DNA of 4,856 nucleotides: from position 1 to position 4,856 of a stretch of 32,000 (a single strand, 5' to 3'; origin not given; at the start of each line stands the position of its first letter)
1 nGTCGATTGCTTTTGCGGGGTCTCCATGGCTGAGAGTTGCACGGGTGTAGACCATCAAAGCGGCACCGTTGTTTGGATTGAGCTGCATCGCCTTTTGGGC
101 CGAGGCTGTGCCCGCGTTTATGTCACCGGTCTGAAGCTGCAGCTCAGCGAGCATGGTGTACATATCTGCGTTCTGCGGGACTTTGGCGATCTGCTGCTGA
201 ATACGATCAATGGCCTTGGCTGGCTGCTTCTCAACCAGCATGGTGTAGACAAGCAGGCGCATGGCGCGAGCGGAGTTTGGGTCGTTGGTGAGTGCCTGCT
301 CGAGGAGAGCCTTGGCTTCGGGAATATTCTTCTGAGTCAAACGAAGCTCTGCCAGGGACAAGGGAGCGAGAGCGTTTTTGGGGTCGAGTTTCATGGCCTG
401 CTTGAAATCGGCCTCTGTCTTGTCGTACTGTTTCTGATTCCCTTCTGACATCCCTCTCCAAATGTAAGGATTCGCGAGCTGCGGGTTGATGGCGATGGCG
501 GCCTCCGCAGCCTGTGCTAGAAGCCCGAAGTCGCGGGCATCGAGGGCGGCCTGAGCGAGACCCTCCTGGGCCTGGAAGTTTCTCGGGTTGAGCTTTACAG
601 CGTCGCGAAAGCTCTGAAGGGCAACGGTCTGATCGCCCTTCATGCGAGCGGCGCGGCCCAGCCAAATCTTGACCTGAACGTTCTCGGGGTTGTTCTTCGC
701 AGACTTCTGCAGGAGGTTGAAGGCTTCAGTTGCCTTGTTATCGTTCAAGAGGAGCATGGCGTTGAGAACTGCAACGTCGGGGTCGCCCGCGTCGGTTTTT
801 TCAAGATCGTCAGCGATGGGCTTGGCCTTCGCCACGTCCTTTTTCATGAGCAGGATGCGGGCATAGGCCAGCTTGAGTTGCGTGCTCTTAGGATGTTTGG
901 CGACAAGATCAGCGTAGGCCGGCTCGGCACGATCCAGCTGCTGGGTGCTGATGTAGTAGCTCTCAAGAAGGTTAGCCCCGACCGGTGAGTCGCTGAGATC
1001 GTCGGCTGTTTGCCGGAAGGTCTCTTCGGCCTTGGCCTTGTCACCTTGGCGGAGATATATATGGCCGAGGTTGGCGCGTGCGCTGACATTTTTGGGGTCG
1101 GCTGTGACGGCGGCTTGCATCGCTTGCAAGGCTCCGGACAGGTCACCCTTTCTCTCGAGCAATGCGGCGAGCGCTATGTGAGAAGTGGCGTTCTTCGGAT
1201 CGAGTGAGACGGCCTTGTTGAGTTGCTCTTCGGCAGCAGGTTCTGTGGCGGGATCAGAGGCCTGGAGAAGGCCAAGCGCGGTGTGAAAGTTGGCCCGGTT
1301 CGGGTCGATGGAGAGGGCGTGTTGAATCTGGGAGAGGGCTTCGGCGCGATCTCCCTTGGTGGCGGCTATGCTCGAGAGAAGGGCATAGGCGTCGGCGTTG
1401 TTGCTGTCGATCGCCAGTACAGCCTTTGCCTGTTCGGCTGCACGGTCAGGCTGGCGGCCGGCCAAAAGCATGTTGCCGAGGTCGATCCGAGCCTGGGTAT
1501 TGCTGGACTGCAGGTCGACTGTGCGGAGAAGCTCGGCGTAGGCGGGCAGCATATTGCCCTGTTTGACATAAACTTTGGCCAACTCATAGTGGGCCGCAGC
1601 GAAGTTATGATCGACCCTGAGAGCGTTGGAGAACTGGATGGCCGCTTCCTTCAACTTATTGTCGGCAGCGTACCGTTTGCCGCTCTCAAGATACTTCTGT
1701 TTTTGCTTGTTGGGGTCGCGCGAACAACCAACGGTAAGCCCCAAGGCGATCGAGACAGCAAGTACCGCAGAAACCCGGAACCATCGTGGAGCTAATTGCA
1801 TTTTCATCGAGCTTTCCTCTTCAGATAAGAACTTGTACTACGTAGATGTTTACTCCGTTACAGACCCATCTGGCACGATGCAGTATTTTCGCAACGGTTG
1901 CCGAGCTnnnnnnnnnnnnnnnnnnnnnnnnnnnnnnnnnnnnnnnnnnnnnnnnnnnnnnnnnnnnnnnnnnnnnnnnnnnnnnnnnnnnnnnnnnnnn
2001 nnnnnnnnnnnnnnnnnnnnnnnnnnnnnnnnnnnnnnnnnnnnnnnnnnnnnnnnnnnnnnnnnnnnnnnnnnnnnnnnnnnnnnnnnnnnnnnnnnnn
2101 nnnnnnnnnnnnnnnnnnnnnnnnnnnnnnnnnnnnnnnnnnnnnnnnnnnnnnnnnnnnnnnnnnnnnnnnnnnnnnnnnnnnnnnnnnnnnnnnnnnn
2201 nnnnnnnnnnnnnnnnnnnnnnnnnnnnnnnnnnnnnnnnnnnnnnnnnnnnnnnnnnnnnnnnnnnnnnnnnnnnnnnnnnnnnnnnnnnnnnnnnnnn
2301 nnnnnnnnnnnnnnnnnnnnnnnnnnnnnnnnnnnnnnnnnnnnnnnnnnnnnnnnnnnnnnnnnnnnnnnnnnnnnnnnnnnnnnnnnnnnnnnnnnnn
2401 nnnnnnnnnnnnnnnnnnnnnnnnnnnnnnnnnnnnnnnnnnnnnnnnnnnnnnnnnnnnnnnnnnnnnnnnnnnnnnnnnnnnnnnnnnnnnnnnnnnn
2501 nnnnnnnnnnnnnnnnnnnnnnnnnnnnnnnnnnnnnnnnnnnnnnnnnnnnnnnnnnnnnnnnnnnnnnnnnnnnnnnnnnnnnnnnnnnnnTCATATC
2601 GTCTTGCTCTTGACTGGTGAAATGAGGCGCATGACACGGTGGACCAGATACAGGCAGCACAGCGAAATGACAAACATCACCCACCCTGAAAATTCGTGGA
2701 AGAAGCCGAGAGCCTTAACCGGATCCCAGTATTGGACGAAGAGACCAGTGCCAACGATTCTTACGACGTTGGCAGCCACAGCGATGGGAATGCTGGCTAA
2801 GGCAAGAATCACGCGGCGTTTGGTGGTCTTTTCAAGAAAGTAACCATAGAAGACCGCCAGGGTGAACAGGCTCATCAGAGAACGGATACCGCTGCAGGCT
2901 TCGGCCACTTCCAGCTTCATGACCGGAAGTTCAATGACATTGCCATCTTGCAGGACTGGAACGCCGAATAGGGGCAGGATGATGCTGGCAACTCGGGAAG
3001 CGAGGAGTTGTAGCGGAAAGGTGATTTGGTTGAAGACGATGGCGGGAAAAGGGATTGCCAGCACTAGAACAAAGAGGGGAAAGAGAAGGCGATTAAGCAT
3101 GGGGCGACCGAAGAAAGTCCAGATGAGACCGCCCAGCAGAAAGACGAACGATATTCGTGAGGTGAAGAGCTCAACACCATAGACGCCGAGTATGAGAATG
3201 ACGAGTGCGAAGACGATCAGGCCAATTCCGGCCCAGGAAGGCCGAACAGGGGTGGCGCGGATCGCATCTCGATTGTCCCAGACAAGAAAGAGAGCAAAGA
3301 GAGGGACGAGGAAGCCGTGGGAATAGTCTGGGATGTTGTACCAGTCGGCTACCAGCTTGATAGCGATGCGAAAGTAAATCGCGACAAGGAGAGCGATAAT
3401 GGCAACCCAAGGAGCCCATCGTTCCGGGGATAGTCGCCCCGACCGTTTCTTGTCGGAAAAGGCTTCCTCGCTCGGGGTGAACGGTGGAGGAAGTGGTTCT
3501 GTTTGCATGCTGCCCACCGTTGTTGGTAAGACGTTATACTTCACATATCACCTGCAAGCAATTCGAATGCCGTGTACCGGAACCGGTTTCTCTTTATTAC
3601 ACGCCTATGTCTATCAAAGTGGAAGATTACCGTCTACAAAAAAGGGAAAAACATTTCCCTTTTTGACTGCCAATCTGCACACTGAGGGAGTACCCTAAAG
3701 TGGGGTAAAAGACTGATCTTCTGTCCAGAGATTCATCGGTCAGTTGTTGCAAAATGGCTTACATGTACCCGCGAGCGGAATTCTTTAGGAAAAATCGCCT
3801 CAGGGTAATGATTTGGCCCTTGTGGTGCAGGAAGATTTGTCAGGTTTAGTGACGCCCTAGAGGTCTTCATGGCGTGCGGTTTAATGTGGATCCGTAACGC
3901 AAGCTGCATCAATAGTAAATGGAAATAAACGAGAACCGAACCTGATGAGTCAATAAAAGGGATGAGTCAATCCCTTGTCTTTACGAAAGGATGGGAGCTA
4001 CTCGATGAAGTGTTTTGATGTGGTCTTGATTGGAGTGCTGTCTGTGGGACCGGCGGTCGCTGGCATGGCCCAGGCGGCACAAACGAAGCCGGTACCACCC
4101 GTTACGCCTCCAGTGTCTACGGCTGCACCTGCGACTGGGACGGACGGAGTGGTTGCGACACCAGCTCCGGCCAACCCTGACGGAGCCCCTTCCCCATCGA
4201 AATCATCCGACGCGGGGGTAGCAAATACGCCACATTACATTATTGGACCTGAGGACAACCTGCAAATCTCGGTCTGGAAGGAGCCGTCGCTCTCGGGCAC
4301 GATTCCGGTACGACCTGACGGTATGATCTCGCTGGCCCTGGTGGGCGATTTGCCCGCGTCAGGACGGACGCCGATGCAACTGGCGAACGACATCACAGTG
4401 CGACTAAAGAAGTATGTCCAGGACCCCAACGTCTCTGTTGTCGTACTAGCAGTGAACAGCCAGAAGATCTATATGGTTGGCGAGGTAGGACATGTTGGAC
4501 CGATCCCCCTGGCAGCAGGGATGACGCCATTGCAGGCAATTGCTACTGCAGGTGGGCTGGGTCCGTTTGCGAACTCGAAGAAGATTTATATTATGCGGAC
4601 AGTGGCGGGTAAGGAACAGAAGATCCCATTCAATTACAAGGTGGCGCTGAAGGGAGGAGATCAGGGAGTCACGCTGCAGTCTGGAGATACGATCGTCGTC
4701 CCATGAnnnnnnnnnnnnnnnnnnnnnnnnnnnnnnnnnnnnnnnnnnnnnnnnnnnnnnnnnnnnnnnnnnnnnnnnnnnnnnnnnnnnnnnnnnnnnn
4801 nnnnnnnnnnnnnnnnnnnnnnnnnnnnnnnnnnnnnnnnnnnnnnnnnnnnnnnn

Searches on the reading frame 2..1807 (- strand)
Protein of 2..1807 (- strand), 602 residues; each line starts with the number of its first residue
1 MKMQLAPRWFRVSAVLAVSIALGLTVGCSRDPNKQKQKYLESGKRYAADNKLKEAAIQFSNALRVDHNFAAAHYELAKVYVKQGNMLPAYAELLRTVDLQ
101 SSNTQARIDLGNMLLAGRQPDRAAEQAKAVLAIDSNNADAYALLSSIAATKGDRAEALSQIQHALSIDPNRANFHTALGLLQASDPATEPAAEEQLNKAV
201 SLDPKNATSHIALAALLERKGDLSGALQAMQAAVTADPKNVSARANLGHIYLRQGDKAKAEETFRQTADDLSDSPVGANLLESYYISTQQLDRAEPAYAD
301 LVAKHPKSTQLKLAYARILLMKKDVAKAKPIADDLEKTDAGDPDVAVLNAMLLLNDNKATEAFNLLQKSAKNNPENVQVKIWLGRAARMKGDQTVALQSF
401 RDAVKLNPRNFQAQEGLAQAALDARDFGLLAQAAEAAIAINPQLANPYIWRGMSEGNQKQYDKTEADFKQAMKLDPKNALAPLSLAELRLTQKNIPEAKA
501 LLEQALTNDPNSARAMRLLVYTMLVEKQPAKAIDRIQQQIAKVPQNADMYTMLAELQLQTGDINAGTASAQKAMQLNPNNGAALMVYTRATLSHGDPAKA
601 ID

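Call 82: search_protein_families(library=ncbifam, proteins=[window:2-1807:-], max_evalue=0.00001)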
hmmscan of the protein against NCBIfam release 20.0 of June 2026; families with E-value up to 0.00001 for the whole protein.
window:2-1807:- (602 aa): 28 families (the best 25 are shown)
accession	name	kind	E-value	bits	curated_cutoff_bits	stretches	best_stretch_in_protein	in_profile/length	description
TIGR02917.1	PEP_TPR_lipo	equivalog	1.8e-78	264.4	312.2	4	305-519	325-539/899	XrtA/PEP-CTERM system TPR-repeat protein PrsT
NF040959.1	MamA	equivalog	5.2e-37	127.3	200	3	32-185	33-186/204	magnetosome protein MamA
TIGR02521.1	type_IV_pilW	equivalog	2.3e-34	119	154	2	190-329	48-189/234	type IV pilus biogenesis/stability protein PilW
TIGR03939.1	PGA_TPR_OMP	equivalog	8.4e-22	77.2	366.65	2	457-593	98-235/800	poly-beta-1,6 N-acetyl-D-glucosamine export porin PgaA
NF033758.1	gliding_GltE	equivalog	3e-20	72.6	225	1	189-452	68-331/411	adventurous gliding motility TPR repeat lipoprotein GltE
NF033920.0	C39_PA2778_fam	equivalog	3.3e-20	72.6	150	0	187-267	170-250/255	PA2778 family cysteine peptidase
TIGR00990.1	3a0801s09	subfamily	9.5e-19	67.5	757.25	2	35-182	294-443/615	mitochondrial import receptor subunit TOM70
NF008757.0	PRK11788.1-5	equivalog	1.7e-16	60.4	363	0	192-270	54-136/388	lipopolysaccharide assembly protein LapB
NF033762.1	social_mot_Tgl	equivalog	2.3e-16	59.9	225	0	197-268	55-197/252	social motility TPR repeat lipoprotein Tgl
NF008756.0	PRK11788.1-4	equivalog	1e-14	54.4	474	0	441-578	176-313/389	lipopolysaccharide assembly protein LapB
TIGR02552.1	LcrH_SycD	equivalog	6.2e-14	51.9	104.8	0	201-270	46-115/136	SycD/LcrH family type III secretion system chaperone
NF008520.0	PRK11447.1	equivalog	5.3e-13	47.7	858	1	352-573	278-476/1157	cellulose synthase complex outer membrane protein BcsC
NF008755.0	PRK11788.1-3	equivalog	1.6e-12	47.5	430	1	226-410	55-247/388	lipopolysaccharide assembly protein LapB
NF052400.1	M48_BAM_BepA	equivalog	4.3e-12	45.5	570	0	305-424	301-422/483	beta-barrel assembly-enhancing protease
TIGR04510.1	mod_pep_cyc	subfamily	5.4e-12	45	400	0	452-600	405-555/814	putative peptide modification system cyclase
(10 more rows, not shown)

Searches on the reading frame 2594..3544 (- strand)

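Call 6: search_protein_families(library=pfam, proteins=[window:2594-3544:-], max_evalue=0.001)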
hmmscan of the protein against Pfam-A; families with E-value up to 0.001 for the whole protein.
window:2594-3544:- (316 aa): 1 family
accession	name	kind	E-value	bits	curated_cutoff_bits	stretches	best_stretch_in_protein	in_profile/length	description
PF09721.15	Exosortase_EpsH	-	1.1e-77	261.4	25.7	1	50-304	1-253/254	Transmembrane exosortase (Exosortase_EpsH)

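Call 82: search_protein_families(library=ncbifam, proteins=[window:2594-3544:-], max_evalue=0.00001)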
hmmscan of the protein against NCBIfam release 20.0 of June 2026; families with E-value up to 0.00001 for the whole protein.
window:2594-3544:- (316 aa): 16 families
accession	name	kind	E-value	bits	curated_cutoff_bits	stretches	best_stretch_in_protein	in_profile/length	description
TIGR04152.1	exosort_VPLPA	exception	5.6e-69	233.5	400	1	66-311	2-248/486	VPLPA-CTERM-specific exosortase XrtD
TIGR03109.2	exosort_XrtA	exception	1.4e-61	208.2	208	1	46-305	3-259/261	exosortase A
NF038142.1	exosort_XrtW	exception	1.5e-60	205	425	1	43-306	2-266/494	exosortase W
TIGR02602.1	8TM_EpsH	subfamily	9.8e-60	202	105.55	1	66-302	2-237/241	exosortase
NF035943.2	exosort_XrtV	exception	1.4e-43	149.2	313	1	46-306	6-267/270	exosortase V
TIGR03113.1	exosort_XrtB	exception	2.5e-34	119.1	275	1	46-307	1-266/268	exosortase B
TIGR04151.1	exosort_VPDSG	exception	3.3e-25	89.1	300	1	48-301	32-295/306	VPDSG-CTERM-specific exosortase XrtC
TIGR04178.1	exo_archaeo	signature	2.9e-22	78.8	23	1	211-305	1-95/97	exosortase/archaeosortase family protein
NF033464.1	cyanoexo_CrtC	exception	7.3e-17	61.8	225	1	79-300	42-269/278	cyanoexosortase C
TIGR04156.1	cyanoexo_CrtB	exception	4.6e-16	59.2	300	1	47-307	4-266/280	cyanoexosortase B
TIGR03763.1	cyanoexo_CrtA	exception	3.4e-12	46.4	150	1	47-300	9-253/260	cyanoexosortase A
TIGR04476.1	exosort_XrtN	exception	4e-11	42.7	200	1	53-294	6-235/406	exosortase N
TIGR04124.1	archaeo_artE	exception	9.3e-08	32.3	95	1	170-299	22-144/153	archaeosortase family protein ArtE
NF033770.1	exosort_XrtT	exception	1e-07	30.9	250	1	64-302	19-264/472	exosortase T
NF050190.1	exosort_XrtZ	exception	3.2e-06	25.9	475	1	163-264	9-109/460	exosortase Z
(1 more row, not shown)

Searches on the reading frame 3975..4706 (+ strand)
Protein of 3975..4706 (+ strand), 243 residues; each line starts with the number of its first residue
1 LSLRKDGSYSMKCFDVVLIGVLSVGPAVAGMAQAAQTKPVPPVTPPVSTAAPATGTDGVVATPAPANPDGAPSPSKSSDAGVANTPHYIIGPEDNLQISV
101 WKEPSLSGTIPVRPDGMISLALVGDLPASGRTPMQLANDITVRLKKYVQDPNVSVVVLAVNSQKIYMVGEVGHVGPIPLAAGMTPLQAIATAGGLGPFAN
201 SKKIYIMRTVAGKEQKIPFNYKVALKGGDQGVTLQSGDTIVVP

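Call 6: search_protein_families(library=pfam, proteins=[window:3975-4706:+], max_evalue=0.001)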
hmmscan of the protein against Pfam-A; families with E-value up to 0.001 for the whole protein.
window:3975-4706:+ (243 aa): 3 families
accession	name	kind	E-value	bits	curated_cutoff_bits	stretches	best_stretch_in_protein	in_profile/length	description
PF02563.21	Poly_export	-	4.6e-25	88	28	1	83-157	2-76/77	Polysaccharide biosynthesis/export protein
PF22461.2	SLBB_2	-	6.2e-08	33.1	27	1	163-242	1-79/79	SLBB domain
PF10531.15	SLBB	-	5.4e-06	26.6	27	1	164-214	1-51/55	SLBB domain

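Call 82: search_protein_families(library=ncbifam, proteins=[window:3975-4706:+], max_evalue=0.00001)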
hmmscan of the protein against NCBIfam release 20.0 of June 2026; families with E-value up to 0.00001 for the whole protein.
window:3975-4706:+ (243 aa): 4 families
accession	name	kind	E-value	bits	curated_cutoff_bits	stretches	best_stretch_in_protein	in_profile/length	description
TIGR03027.2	pepcterm_export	equivalog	1.1e-42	145.6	180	1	87-243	2-165/169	XrtA/PEP-CTERM system exopolysaccharide export protein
NF041843.1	EpsY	equivalog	3.9e-32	111.2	320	1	86-242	51-210/211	exopolysaccharide export protein EpsY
NF011658.0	PRK15078.1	subfamily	6.8e-20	71.2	333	1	87-243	84-250/380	polysaccharide export protein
TIGR03028.1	EpsE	equivalog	3.9e-18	65.6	262.65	1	88-242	2-159/239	polysaccharide export protein EpsE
